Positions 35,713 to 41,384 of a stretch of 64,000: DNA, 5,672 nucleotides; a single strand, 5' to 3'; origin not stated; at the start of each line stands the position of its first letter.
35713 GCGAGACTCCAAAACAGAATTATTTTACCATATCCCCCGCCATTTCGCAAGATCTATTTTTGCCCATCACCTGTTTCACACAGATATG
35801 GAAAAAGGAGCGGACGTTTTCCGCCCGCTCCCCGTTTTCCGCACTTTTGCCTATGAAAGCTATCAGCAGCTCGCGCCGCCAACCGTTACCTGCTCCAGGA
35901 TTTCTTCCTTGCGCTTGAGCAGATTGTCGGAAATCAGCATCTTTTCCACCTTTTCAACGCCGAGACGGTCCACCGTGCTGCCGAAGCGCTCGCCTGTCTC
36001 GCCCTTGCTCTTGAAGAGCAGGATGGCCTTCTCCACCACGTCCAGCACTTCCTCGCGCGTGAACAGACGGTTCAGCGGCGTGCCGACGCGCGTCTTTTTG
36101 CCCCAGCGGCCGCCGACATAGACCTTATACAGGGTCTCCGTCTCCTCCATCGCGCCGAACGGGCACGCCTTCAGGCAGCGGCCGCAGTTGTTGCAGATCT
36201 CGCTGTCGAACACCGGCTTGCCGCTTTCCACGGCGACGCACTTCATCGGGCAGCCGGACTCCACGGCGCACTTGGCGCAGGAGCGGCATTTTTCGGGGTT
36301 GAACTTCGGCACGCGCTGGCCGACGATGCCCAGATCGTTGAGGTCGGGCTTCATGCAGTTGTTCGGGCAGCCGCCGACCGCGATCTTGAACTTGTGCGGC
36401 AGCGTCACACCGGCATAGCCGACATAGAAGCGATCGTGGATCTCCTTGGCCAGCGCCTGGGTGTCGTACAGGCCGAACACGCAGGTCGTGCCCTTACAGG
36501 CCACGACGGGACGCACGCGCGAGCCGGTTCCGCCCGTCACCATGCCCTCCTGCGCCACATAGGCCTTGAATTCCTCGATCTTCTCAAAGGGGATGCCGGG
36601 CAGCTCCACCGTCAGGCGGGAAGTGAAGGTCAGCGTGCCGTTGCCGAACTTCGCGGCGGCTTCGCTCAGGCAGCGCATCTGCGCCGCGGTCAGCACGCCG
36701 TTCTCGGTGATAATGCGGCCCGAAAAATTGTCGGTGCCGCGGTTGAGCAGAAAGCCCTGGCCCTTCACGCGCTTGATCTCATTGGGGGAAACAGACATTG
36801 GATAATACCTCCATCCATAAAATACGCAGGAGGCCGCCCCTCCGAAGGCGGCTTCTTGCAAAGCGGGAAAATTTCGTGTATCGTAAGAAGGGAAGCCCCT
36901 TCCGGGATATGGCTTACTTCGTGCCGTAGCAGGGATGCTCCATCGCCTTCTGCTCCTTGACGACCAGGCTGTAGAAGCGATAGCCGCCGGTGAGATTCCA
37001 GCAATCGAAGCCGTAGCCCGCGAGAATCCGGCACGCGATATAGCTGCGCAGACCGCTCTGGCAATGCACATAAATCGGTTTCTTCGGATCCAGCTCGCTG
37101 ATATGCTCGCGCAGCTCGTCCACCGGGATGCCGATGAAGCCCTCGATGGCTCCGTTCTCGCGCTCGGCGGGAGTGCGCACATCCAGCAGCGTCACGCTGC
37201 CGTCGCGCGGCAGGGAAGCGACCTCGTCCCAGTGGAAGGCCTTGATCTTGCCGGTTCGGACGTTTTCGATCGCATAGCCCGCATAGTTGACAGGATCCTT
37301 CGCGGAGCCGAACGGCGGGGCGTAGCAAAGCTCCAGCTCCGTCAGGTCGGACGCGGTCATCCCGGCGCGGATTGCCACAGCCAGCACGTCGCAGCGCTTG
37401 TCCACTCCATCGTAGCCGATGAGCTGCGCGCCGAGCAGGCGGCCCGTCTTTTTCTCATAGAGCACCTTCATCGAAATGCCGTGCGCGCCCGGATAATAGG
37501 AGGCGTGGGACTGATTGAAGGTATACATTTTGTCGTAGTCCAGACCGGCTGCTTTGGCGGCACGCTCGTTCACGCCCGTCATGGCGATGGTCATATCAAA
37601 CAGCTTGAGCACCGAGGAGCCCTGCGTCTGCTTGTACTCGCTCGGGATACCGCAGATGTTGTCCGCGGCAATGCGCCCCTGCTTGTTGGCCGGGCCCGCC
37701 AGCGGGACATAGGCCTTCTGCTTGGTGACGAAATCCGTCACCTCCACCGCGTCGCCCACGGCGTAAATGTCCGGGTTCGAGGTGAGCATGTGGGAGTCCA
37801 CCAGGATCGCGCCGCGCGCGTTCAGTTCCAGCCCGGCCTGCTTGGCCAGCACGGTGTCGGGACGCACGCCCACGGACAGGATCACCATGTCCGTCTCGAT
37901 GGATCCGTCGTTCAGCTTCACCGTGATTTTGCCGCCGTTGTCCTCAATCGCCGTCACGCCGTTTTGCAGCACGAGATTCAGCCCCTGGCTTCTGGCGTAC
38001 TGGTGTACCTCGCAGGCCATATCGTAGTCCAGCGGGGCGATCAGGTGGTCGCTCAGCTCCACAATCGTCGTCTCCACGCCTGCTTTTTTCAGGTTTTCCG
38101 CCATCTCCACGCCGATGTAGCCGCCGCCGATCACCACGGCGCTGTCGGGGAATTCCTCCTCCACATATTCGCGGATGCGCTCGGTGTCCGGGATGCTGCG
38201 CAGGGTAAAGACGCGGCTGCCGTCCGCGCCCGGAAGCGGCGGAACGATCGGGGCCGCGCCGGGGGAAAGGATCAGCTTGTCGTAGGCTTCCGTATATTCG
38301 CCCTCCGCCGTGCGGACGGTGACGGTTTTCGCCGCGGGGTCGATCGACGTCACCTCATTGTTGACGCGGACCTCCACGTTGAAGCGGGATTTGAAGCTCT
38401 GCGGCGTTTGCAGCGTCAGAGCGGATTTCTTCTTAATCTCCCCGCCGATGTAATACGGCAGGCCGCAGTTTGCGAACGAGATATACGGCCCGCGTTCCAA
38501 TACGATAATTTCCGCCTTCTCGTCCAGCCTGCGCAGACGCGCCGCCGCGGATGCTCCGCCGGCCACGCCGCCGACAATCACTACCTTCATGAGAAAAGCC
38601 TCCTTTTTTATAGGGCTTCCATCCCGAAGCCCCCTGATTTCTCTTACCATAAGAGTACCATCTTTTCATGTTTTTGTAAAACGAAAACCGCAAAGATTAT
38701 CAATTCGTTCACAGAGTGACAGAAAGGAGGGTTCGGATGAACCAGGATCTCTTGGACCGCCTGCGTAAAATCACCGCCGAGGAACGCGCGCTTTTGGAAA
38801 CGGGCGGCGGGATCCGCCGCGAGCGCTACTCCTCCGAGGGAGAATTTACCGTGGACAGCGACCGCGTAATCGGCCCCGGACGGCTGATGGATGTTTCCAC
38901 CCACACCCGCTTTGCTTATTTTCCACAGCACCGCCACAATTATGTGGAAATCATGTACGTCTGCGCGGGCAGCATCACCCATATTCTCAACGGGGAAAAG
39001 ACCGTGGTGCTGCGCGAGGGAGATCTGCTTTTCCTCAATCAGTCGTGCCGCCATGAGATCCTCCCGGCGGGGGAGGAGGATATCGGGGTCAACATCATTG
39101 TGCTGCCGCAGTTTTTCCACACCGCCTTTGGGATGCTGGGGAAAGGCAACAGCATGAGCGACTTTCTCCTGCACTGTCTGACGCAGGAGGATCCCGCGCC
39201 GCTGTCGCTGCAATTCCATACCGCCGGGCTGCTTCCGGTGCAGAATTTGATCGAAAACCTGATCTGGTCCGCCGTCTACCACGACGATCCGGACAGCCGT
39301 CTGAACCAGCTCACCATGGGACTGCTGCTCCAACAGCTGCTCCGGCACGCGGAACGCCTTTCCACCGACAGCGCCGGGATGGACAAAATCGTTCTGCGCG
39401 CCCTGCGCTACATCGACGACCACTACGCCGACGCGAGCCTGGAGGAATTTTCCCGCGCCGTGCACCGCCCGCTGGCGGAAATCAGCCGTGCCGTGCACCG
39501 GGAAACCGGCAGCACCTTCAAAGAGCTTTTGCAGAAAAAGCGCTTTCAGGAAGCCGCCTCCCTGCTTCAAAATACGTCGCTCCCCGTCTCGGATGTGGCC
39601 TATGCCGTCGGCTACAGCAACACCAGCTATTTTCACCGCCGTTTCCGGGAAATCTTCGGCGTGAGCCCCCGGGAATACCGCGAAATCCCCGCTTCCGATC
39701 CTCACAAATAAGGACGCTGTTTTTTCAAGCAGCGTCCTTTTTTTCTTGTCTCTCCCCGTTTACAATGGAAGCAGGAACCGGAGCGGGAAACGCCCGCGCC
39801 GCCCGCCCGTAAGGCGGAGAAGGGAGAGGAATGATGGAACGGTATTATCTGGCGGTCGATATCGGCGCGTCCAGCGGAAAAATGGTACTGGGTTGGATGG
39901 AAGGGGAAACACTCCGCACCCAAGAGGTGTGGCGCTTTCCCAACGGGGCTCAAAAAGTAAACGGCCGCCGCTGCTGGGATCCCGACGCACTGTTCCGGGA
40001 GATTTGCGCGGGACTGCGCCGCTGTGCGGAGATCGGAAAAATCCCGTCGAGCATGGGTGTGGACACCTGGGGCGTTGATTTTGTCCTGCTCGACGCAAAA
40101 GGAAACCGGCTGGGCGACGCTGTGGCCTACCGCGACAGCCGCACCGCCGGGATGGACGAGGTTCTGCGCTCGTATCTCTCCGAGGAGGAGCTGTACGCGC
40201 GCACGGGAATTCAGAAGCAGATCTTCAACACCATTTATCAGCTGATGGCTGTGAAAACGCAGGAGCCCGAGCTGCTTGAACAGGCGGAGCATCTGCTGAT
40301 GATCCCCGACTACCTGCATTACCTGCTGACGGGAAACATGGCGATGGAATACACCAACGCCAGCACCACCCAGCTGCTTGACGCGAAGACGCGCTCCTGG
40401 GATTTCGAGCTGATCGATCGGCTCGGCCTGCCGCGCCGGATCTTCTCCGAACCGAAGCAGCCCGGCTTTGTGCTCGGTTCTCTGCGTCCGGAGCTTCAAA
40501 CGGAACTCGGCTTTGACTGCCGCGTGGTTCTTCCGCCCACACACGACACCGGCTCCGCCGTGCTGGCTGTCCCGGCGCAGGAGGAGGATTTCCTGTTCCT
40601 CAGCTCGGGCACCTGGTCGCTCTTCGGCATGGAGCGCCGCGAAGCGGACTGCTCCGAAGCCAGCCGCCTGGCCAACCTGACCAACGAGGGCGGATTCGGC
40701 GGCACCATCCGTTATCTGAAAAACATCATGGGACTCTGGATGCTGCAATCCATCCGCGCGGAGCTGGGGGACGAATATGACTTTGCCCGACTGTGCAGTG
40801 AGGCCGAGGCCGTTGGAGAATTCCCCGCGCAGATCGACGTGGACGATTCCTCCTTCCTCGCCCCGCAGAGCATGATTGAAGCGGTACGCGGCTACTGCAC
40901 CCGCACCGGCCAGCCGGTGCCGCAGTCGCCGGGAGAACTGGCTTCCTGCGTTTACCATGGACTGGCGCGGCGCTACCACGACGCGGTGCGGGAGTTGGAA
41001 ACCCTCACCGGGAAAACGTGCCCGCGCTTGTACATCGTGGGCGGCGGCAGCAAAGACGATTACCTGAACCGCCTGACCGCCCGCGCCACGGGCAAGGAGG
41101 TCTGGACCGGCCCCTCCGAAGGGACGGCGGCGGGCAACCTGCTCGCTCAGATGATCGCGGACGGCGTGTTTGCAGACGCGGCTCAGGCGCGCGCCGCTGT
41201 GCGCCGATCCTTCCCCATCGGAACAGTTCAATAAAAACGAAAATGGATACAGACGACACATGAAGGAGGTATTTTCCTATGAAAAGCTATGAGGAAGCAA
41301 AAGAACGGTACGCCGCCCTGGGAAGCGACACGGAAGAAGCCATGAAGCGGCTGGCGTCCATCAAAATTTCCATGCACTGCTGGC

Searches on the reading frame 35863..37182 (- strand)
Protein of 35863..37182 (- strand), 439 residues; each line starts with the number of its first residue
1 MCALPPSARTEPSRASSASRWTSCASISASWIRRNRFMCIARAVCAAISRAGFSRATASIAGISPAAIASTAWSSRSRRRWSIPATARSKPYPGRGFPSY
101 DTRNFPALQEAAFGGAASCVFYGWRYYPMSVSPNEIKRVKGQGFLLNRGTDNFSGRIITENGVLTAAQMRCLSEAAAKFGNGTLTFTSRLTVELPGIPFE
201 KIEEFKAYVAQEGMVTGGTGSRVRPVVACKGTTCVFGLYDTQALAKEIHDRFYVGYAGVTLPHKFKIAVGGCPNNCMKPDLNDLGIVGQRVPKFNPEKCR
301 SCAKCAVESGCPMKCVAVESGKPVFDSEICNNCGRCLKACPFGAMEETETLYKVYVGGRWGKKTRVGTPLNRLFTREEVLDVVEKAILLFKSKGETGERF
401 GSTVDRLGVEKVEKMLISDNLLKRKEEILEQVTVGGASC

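Call 41: search_protein_families(library=pfam, proteins=[window:35863-37182:-], max_evalue=0.00001)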
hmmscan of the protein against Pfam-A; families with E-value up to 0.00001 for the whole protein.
window:35863-37182:- (439 aa): 7 families
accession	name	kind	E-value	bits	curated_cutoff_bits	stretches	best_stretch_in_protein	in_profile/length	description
PF01077.27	NIR_SIR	-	2.2e-31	108.9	27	1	220-416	2-150/158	Nitrite and sulphite reductase 4Fe-4S domain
PF03460.22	NIR_SIR_ferr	-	1.5e-14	53.9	24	1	151-209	7-66/69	Nitrite/Sulfite reductase ferredoxin-like half domain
PF12837.12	Fer4_6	-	1.4e-09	37.9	25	1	322-344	1-23/24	4Fe-4S binding domain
PF12797.12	Fer4_2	-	4.2e-08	33.1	24.5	1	322-342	2-22/22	4Fe-4S binding domain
PF00037.32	Fer4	-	2e-07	31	21.1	1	323-345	1-23/24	4Fe-4S binding domain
PF13237.11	Fer4_10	-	7.2e-07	29.5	25.5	0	323-348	2-29/53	4Fe-4S dicluster domain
PF12838.12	Fer4_7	-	4.3e-06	27.5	27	0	298-344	1-52/52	4Fe-4S dicluster domain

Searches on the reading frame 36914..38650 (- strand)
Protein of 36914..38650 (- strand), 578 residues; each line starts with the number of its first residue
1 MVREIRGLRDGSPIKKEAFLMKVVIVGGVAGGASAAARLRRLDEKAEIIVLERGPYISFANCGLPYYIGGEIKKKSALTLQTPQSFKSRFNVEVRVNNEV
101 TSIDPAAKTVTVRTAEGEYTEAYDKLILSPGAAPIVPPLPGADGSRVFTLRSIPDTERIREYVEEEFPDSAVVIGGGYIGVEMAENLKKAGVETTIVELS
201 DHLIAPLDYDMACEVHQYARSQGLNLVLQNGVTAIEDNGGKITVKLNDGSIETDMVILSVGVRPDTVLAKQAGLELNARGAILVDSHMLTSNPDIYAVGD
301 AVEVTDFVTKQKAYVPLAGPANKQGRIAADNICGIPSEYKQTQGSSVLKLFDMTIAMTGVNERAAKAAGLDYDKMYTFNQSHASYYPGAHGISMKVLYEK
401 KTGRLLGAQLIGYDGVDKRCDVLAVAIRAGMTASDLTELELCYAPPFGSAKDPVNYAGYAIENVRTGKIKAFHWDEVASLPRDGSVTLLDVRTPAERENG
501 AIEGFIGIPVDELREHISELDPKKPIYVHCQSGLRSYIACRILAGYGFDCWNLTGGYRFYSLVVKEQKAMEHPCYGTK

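Call 41: search_protein_families(library=pfam, proteins=[window:36914-38650:-], max_evalue=0.00001)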
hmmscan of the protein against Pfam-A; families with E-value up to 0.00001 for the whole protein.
window:36914-38650:- (578 aa): 7 families
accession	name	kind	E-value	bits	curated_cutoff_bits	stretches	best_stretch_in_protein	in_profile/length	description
PF07992.20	Pyr_redox_2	-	1.8e-64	218.4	26.1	1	21-309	1-278/291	Pyridine nucleotide-disulphide oxidoreductase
PF00070.33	Pyr_redox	-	2.8e-20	73.1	22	1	171-248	2-81/82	Pyridine nucleotide-disulphide oxidoreductase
PF13738.12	Pyr_redox_3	-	4.9e-16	59.3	30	1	86-299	90-305/305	Pyridine nucleotide-disulphide oxidoreductase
PF02852.28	Pyr_redox_dim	-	6.5e-16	58.9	25.3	1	349-448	5-103/110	Pyridine nucleotide-disulphide oxidoreductase, dimerisation domain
PF00581.25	Rhodanese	-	1e-12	48.8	22.2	1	475-558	3-97/102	Rhodanese-like domain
PF01266.30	DAO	-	9.3e-10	39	27.9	0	171-198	2-29/353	FAD dependent oxidoreductase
PF13450.12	NAD_binding_8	-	5.3e-06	27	21.9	0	25-58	1-32/68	NAD(P)-binding Rossmann-like domain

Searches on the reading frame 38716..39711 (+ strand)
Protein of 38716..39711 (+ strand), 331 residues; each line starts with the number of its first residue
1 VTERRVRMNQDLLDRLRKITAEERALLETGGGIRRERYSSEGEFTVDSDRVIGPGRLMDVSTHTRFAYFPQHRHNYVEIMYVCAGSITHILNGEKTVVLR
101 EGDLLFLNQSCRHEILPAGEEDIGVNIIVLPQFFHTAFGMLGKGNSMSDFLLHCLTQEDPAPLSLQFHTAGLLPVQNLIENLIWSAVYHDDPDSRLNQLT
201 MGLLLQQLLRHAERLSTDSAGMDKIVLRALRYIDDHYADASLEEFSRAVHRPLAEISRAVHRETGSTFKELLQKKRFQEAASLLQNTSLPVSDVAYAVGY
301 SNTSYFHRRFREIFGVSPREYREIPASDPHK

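Call 40: search_protein_families(library=pfam, proteins=[window:38716-39711:+], max_evalue=0.00001)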
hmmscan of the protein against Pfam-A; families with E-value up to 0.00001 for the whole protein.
window:38716-39711:+ (331 aa): 4 families
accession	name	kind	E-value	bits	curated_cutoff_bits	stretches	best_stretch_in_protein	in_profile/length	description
PF12833.13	HTH_18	-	2.8e-21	76.1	33.6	1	247-323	3-79/80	Helix-turn-helix domain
PF00165.29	HTH_AraC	-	3e-13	50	26.6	1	284-322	1-41/42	Bacterial regulatory helix-turn-helix proteins, AraC family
PF02311.25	AraC_binding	-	6.2e-09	36.1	21.1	1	68-128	15-74/135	AraC-like ligand binding domain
PF07883.17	Cupin_2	-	9e-08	32.2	27.2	1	69-122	11-63/70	Cupin domain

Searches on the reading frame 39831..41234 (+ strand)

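Call 40: search_protein_families(library=pfam, proteins=[window:39831-41234:+], max_evalue=0.00001)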
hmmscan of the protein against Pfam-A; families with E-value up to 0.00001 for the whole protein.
window:39831-41234:+ (467 aa): 2 families
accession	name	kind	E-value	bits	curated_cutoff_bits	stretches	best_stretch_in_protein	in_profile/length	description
PF00370.27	FGGY_N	-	7.1e-36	124.5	28.8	1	5-244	1-243/245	FGGY family of carbohydrate kinases, N-terminal domain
PF02782.22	FGGY_C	-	2.5e-28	99.7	27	1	256-443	2-197/198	FGGY family of carbohydrate kinases, C-terminal domain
